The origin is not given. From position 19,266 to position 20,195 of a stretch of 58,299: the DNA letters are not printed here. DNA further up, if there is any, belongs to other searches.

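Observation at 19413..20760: Second, diverged copy of the same two-gene module at the promoter-proximal end of the operon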

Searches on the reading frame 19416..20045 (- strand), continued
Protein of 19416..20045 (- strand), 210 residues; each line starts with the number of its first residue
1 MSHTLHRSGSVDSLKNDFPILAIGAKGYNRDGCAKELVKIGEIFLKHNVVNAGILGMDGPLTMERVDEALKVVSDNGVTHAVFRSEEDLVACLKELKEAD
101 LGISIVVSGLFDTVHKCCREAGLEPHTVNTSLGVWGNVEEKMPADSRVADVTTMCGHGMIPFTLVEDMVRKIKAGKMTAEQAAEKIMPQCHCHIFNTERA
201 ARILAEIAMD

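Call 47: search_protein_families(library=pfam, proteins=[L064:1348-2607:+, L064:2780-3673:+, L064:3778-5190:+, L064:5193-6557:+, L064:6563-7834:+, L064:7865-9010:+, L064:9031-10026:+, L025:7598-8125:+, L025:8140-9300:+, L025:9325-10182:+], max_evalue=0.00001)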
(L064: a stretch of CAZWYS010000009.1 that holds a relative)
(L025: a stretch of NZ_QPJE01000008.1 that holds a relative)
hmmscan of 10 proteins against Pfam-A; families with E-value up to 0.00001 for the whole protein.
L064:1348-2607:+ (420 aa): 2 families
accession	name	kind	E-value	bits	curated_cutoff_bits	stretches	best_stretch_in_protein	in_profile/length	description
PF09861.14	Lar_N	-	3.7e-57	193.3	23.3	1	9-204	1-199/204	Lactate racemase N-terminal domain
PF21113.2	LarA_C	-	3.8e-36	124.8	25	1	273-411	5-147/152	Lactate racemase C-terminal domain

L064:2780-3673:+ (298 aa): 1 family
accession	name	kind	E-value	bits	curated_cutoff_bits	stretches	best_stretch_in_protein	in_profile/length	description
PF01261.30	AP_endonuc_2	-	6.6e-16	59.2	31.1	1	56-253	30-218/249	Xylose isomerase-like TIM barrel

L064:3778-5190:+ (471 aa): 2 families
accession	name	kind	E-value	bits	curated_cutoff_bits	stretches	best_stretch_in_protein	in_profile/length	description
PF02913.24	FAD-oxidase_C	-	1.9e-64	218.2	21.2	1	213-454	1-248/248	FAD linked oxidases, C-terminal domain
PF01565.28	FAD_binding_4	-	7e-46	155.8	26.4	1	39-178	1-139/139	FAD binding domain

L064:5193-6557:+ (455 aa): 2 families
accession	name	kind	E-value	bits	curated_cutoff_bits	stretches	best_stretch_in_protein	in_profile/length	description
PF01565.28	FAD_binding_4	-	2.5e-32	111.9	26.4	1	42-181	1-139/139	FAD binding domain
PF02913.24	FAD-oxidase_C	-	2.2e-26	93.5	21.2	1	217-450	1-248/248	FAD linked oxidases, C-terminal domain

L064:6563-7834:+ (424 aa): 3 families
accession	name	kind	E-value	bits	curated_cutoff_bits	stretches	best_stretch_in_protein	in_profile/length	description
PF02754.22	CCG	-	8e-41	138.5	20.6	2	309-393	1-84/85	Cysteine-rich domain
PF13183.11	Fer4_8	-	3e-11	44.1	27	1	12-77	2-65/68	4Fe-4S dicluster domain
PF13534.11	Fer4_17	-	2.8e-06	28.2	22.2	1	15-78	2-58/61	4Fe-4S dicluster domain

L064:7865-9010:+ (382 aa): 1 family
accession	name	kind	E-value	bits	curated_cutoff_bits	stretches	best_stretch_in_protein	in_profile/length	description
PF02595.20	Gly_kinase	-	5.8e-157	522.8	23.3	1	6-376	1-371/372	Glycerate kinase family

L064:9031-10026:+ (332 aa): 3 families
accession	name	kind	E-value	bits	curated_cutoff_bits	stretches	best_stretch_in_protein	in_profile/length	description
PF02826.25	2-Hacid_dh_C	-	1.3e-61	207.6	25.1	1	112-292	1-178/178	D-isomer specific 2-hydroxyacid dehydrogenase, NAD binding domain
PF00389.36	2-Hacid_dh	-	9.1e-32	110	24.6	1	8-324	1-134/134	D-isomer specific 2-hydroxyacid dehydrogenase, catalytic domain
PF03446.21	NAD_binding_2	-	1.7e-06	28.6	21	1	152-261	2-113/161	NAD binding domain of 6-phosphogluconate dehydrogenase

L025:7598-8125:+ (176 aa): 1 family
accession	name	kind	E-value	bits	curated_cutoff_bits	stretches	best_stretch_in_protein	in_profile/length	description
PF09918.14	DUF2148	-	9.5e-32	109.3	25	1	110-176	1-68/68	Uncharacterized protein containing a ferredoxin domain (DUF2148)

L025:8140-9300:+ (387 aa): 3 families
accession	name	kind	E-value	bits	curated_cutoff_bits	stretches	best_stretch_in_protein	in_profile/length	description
PF00465.25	Fe-ADH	-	3.1e-48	164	31.3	1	9-177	1-168/168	Iron-containing alcohol dehydrogenase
PF25137.1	ADH_Fe_C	-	1.2e-32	113.7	27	1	188-386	1-193/194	Fe-containing alcohol dehydrogenase family, C-terminal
PF13685.12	Fe-ADH_2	-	2e-09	38.1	28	1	30-110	19-96/149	Iron-containing alcohol dehydrogenase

L025:9325-10182:+ (286 aa): 1 family
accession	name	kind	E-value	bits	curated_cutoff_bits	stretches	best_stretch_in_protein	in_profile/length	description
PF02548.21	Pantoate_transf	-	2.1e-107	358.8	28.7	1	8-265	2-259/259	Ketopantoate hydroxymethyltransferase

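Call 53: find_encoding_contigs(protein=P0009, flank=10000, max_places=3)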
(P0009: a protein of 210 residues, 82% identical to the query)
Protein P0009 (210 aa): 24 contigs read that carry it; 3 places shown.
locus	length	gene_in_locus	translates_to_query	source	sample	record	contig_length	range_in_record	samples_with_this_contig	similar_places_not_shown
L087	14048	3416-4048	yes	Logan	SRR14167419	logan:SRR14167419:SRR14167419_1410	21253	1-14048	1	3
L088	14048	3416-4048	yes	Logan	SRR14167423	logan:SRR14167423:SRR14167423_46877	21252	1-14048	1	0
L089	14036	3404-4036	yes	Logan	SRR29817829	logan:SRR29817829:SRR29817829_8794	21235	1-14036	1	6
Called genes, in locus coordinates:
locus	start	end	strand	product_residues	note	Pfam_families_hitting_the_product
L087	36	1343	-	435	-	PF01381:HTH_3, PF12844:HTH_19 (faint), PF13384:HTH_23 (weak), PF13560:HTH_31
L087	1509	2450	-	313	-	PF00126:HTH_1, PF03466:LysR_substrate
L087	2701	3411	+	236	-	PF00037:Fer4 (weak), PF12797:Fer4_2 (faint), PF12837:Fer4_6 (faint), PF12838:Fer4_7 (weak), PF13237:Fer4_10 (faint), PF14697:Fer4_21 (weak)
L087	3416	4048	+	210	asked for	-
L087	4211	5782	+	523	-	PF00496:SBP_bac_5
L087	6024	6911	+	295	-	PF19300:BPD_transp_1_N, PF00528:BPD_transp_1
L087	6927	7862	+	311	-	PF12911:OppC_N, PF00528:BPD_transp_1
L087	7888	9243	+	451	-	PF01546:Peptidase_M20, PF07687:M20_dimer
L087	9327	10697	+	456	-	PF01546:Peptidase_M20, PF07687:M20_dimer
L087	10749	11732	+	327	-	PF00005:ABC_tran, PF13304:AAA_21 (faint), PF08352:oligo_HPY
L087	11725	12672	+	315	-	PF00005:ABC_tran, PF08352:oligo_HPY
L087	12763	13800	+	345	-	PF05145:AbrB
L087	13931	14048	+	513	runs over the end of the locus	PF01144:CoA_trans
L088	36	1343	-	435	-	PF01381:HTH_3, PF12844:HTH_19 (faint), PF13384:HTH_23 (weak), PF13560:HTH_31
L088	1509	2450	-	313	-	PF00126:HTH_1, PF03466:LysR_substrate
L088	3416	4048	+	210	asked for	-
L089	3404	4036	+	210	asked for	-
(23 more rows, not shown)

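Call 54: find_encoding_contigs(protein=P0003, flank=10000, max_places=2)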
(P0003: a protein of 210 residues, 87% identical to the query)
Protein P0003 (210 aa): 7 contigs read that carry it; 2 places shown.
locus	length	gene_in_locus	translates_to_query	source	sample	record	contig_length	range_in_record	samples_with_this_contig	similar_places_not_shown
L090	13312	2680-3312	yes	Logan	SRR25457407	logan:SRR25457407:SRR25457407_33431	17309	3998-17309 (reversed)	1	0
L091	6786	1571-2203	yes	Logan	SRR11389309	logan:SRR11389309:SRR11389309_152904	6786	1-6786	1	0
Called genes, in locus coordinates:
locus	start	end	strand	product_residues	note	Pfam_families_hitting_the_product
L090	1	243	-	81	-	?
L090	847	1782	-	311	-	PF00126:HTH_1, PF03466:LysR_substrate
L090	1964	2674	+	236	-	PF00037:Fer4 (weak), PF12797:Fer4_2 (faint), PF12837:Fer4_6 (faint), PF12838:Fer4_7 (weak), PF13237:Fer4_10 (faint), PF13484:Fer4_16 (faint), PF14697:Fer4_21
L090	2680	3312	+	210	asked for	-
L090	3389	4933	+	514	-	PF00496:SBP_bac_5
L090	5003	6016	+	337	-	PF19300:BPD_transp_1_N, PF00528:BPD_transp_1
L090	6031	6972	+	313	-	PF12911:OppC_N, PF00528:BPD_transp_1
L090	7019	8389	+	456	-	PF01546:Peptidase_M20, PF07687:M20_dimer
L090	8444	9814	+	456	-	PF01546:Peptidase_M20, PF07687:M20_dimer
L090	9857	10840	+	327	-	PF00005:ABC_tran, PF13304:AAA_21 (faint), PF08352:oligo_HPY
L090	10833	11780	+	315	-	PF00005:ABC_tran, PF08352:oligo_HPY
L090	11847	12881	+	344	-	PF05145:AbrB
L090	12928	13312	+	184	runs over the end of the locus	PF01558:POR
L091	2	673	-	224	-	?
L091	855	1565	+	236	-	PF00037:Fer4 (weak), PF12797:Fer4_2 (faint), PF12837:Fer4_6 (faint), PF12838:Fer4_7 (weak), PF13237:Fer4_10 (faint), PF13484:Fer4_16 (faint), PF14697:Fer4_21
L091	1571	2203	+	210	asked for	-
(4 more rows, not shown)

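Call 56: search_protein_representatives(alignment_id=A4)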
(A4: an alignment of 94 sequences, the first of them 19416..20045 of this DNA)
Query: 94 sequences, 207 profile positions. Proteins with E-value up to 0.001 (for the whole library): 891; up to 1e-10: 563; up to 1e-30: 251. The best 150 are listed.
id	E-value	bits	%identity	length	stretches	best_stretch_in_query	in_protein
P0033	1.1e-85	302.9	-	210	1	1-206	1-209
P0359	5.5e-80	284.3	-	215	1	1-205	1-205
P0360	2.7e-78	278.7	-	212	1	1-204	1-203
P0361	3.6e-78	278.3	-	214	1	1-206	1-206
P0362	1.2e-77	276.6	-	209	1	1-205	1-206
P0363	1.3e-77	276.5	-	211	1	1-206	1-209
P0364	2.6e-76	272.2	-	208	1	1-206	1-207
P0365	4.5e-76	271.5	-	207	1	1-205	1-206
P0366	7.0e-76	270.8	-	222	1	1-205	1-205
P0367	6.1e-75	267.8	-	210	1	1-206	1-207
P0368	4.1e-74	265.1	-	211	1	1-205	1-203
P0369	3.1e-73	262.2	-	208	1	1-206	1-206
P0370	5.4e-73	261.4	-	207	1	1-206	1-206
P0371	1.0e-72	260.5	-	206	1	1-204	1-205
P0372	1.1e-72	260.4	-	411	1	1-205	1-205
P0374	1.7e-71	256.5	-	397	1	1-206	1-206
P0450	6.3e-56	205.7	-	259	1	1-155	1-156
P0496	9.0e-49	182.3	-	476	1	1-206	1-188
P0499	3.8e-48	180.3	-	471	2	77-205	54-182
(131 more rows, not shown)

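Call 58: search_protein_families(library=pfam, proteins=[P0372, P0374, P0496, P0499, P0450], max_evalue=0.001)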
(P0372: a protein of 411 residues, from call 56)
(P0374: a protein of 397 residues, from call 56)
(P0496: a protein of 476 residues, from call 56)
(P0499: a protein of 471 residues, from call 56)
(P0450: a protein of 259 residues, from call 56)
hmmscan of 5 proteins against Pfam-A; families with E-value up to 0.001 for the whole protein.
P0372 (411 aa): 9 families
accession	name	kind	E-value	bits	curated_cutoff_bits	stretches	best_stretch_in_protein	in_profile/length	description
PF13247.11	Fer4_11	-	2.3e-20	73.1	26.2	1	257-347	7-98/100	4Fe-4S dicluster domain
PF12838.12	Fer4_7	-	4.4e-10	40.3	27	1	259-306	1-51/52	4Fe-4S dicluster domain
PF13237.11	Fer4_10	-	3.7e-08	33.6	25.5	1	259-304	8-53/53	4Fe-4S dicluster domain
PF13187.11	Fer4_9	-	3.9e-07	30.4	27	1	293-341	2-49/52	4Fe-4S dicluster domain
PF12837.12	Fer4_6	-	5.5e-07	29.7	25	2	291-308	7-24/24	4Fe-4S binding domain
PF12800.12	Fer4_4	-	1.3e-05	25.6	24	0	292-306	3-17/17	4Fe-4S binding domain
PF13484.11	Fer4_16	-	3.5e-05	24.9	30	0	293-314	2-23/66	4Fe-4S double cluster binding domain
PF00037.32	Fer4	-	5.1e-05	23.4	21.1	1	292-308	7-23/24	4Fe-4S binding domain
PF12797.12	Fer4_2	-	7.5e-05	22.9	24.5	1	291-305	8-22/22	4Fe-4S binding domain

P0374 (397 aa): 1 family
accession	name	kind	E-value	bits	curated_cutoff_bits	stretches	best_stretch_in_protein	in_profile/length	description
PF12837.12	Fer4_6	-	0.00034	20.9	25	1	217-235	2-20/24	4Fe-4S binding domain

P0496 (476 aa): 9 families
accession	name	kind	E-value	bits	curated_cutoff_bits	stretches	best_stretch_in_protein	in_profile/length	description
PF14697.11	Fer4_21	-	8.7e-08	32.6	35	1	215-270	2-57/59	4Fe-4S dicluster domain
PF13237.11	Fer4_10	-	5e-07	30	25.5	1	214-260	2-50/53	4Fe-4S dicluster domain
PF00037.32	Fer4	-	3.1e-06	27.2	21.1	0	214-236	1-23/24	4Fe-4S binding domain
PF12797.12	Fer4_2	-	5.3e-06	26.5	24.5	0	245-266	3-22/22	4Fe-4S binding domain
PF12838.12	Fer4_7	-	5.5e-06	27.2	27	1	220-268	1-52/52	4Fe-4S dicluster domain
PF13187.11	Fer4_9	-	7e-06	26.4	27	1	220-269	1-52/52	4Fe-4S dicluster domain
PF12837.12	Fer4_6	-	7.6e-06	26.1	25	0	214-232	2-20/24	4Fe-4S binding domain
PF13484.11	Fer4_16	-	0.00012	23.2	30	0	220-239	1-20/66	4Fe-4S double cluster binding domain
PF13183.11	Fer4_8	-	0.00046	21.1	27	0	249-266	2-17/68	4Fe-4S dicluster domain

P0499 (471 aa): 9 families
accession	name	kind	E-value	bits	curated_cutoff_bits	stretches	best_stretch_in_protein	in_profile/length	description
PF13237.11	Fer4_10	-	9.5e-09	35.5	25.5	1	208-259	2-53/53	4Fe-4S dicluster domain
PF00037.32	Fer4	-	1.3e-08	34.7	21.1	1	209-230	2-23/24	4Fe-4S binding domain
PF12838.12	Fer4_7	-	1.7e-08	35.2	27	1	214-262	1-52/52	4Fe-4S dicluster domain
PF12797.12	Fer4_2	-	4.7e-08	32.9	24.5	1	206-226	1-21/22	4Fe-4S binding domain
PF13187.11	Fer4_9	-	7.9e-08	32.7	27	1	214-263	1-52/52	4Fe-4S dicluster domain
PF12837.12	Fer4_6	-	1.4e-07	31.6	25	1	209-230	3-24/24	4Fe-4S binding domain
PF13183.11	Fer4_8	-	8.7e-06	26.6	27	0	208-227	47-66/68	4Fe-4S dicluster domain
PF13484.11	Fer4_16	-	1.1e-05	26.5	30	0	214-233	1-20/66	4Fe-4S double cluster binding domain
PF14697.11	Fer4_21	-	2.4e-05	24.8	35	1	209-262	2-56/59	4Fe-4S dicluster domain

P0450 (259 aa): 0 families

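Call 63: find_encoding_contigs(protein=P0031, flank=8000, max_places=1)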
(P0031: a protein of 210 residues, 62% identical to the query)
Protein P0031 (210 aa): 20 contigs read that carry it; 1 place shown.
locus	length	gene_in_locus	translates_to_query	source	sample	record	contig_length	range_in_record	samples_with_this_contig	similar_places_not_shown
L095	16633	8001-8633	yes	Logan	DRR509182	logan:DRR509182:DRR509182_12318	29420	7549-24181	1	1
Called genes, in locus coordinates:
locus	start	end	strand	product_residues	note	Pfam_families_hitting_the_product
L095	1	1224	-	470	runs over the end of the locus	PF06545:AllG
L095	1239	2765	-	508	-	PF27530:HMA_AllF_N, PF02629:CoA_binding (faint), PF00549:Ligase_CoA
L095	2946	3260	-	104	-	-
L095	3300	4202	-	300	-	PF00126:HTH_1, PF03466:LysR_substrate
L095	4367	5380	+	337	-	PF03480:DctP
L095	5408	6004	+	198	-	PF04290:DctQ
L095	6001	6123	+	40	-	-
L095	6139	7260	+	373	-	PF06808:DctM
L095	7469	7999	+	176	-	-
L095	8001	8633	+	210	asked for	-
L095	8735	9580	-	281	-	PF00763:THF_DHG_CYH, PF02882:THF_DHG_CYH_C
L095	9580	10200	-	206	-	PF04961:FTCD_C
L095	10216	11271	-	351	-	PF01757:Acyl_transf_3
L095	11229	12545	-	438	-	PF04932:Wzy_C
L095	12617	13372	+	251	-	PF01026:TatD_DNase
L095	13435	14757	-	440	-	PF01554:MatE, PF01943:Polysacc_synt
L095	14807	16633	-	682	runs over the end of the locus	PF17191:RecG_wedge, PF04851:ResIII, PF00270:DEAD, PF00271:Helicase_C, PF19833:RecG_dom3_C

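Call 64: find_encoding_contigs(protein=P0045, flank=8000, max_places=1)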
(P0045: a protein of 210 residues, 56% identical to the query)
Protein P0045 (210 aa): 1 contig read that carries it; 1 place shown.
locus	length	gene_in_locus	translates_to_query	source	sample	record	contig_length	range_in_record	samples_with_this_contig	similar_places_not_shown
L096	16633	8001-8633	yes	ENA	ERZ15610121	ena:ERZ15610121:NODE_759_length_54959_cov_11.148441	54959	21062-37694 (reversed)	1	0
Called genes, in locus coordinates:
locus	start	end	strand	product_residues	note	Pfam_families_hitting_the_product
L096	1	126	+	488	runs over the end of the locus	PF00939:Na_sulph_symp, PF03600:CitMHS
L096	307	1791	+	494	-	PF03600:CitMHS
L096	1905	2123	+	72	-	PF12797:Fer4_2 (weak), PF12837:Fer4_6 (weak), PF13237:Fer4_10 (weak), PF14697:Fer4_21 (faint), PF25160:LdpA_Fe-S-bd (faint), PF00037:Fer4 (weak), PF12838:Fer4_7, PF13187:Fer4_9 (weak)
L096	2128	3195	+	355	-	PF01855:POR_N, PF17147:PFOR_II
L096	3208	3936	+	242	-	PF02775:TPP_enzyme_C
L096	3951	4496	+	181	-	PF01558:POR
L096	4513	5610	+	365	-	PF00871:Acetate_kinase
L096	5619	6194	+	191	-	PF06130:PTAC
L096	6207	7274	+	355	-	PF02615:Ldh_2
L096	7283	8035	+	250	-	PF00037:Fer4, PF12797:Fer4_2 (weak), PF12837:Fer4_6, PF12838:Fer4_7, PF13187:Fer4_9 (weak), PF13237:Fer4_10 (weak), PF13484:Fer4_16 (faint), PF14697:Fer4_21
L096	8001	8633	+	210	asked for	-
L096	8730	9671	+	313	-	PF02558:ApbA, PF08546:ApbA_C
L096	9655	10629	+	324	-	PF02826:2-Hacid_dh_C, PF03446:NAD_binding_2 (faint)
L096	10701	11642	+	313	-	PF02737:3HCDH_N, PF00725:3HCDH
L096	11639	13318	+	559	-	PF00920:ILVD_EDD_N, PF24877:ILV_EDD_C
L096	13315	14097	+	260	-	PF01261:AP_endonuc_2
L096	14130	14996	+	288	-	PF05853:BKACE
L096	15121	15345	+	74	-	-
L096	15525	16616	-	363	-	PF00005:ABC_tran, PF13304:AAA_21 (faint), PF13401:AAA_22, PF27219:MJ0874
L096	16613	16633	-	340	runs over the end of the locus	PF01032:FecCD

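Call 76: search_solved_structures(query=A4, max_evalue=5)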
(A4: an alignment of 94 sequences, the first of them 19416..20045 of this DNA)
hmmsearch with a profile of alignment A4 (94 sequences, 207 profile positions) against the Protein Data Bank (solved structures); distinct sequences matched with E-value up to 5: 3.
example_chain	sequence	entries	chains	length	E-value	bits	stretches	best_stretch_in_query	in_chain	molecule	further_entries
8ebt_K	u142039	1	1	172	0.075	15.9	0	134-156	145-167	DNA repair protein complementing XP-A cells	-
28ke_N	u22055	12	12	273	0.23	14.3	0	134-156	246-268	DNA repair protein complementing XP-A cells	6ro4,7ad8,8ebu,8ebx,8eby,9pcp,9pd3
7wrs_B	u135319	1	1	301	0.43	13.4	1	39-123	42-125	Isoleucyl-tRNA synthetase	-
